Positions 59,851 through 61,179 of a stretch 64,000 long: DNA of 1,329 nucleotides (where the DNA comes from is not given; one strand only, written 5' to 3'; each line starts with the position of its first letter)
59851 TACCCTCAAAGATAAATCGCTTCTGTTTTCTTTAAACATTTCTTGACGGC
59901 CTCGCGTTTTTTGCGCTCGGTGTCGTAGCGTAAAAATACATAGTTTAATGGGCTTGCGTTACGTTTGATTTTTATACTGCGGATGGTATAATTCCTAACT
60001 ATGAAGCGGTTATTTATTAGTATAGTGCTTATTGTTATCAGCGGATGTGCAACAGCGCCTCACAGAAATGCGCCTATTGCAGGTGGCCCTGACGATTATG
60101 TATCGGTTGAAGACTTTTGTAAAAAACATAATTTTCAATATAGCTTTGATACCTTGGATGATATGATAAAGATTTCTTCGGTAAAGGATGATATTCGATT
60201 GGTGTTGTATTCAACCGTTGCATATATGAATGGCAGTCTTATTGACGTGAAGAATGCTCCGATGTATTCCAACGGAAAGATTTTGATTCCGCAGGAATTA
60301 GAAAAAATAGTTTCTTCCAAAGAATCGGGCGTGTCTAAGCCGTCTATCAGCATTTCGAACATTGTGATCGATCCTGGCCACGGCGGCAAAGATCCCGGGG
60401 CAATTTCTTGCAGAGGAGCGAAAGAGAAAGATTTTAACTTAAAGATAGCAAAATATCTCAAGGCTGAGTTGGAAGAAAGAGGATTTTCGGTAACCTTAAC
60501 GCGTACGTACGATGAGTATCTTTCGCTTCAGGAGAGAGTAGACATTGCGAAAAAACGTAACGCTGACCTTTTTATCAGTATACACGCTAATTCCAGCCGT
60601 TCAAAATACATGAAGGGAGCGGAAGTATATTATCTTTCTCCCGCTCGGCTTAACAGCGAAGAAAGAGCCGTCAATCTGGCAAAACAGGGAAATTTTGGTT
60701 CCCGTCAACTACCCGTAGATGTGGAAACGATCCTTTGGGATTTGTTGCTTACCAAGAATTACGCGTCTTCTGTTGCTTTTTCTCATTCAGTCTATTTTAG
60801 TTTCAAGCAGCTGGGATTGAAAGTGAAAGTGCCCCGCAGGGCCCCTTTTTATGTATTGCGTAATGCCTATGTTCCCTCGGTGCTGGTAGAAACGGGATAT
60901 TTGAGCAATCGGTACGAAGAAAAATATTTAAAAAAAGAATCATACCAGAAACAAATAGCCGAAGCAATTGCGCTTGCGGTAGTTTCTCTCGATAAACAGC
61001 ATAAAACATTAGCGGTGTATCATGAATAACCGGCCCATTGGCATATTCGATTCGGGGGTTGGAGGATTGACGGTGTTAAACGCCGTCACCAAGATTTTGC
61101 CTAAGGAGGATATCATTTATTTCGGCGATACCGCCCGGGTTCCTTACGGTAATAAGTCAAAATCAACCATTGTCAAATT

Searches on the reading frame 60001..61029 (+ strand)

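Call 15: search_protein_families(library=ncbifam, proteins=[window:60001-61029:+], max_evalue=0.00001)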
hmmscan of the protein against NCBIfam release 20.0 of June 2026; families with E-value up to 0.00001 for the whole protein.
window:60001-61029:+ (342 aa): 6 families
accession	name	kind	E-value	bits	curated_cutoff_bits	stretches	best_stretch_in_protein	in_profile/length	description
TIGR02883.1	spore_cwlD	equivalog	4.3e-40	137.8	221.55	2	121-214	3-110/189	N-acetylmuramoyl-L-alanine amidase CwlD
NF007652.1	PRK10319.1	equivalog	4.6e-40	137.7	400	1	105-330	44-277/291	N-acetylmuramoyl-L-alanine amidase AmiA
NF007751.0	PRK10431.1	equivalog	3e-36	124.9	532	2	121-221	194-295/445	N-acetylmuramoyl-L-alanine amidase AmiB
NF038267.1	amidase_AmiC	exception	4e-36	124.5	700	1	110-324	182-399/407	N-acetylmuramoyl-L-alanine amidase AmiC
NF038140.1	amidase_Rv3717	exception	8.4e-13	48.3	335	1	131-228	56-155/233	Rv3717 family N-acetylmuramoyl-L-alanine amidase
NF050040.1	horm_taper_TftA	equivalog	2.1e-07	30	500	0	121-214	4-100/450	hormogonium tapered terminus morphoprotein TftA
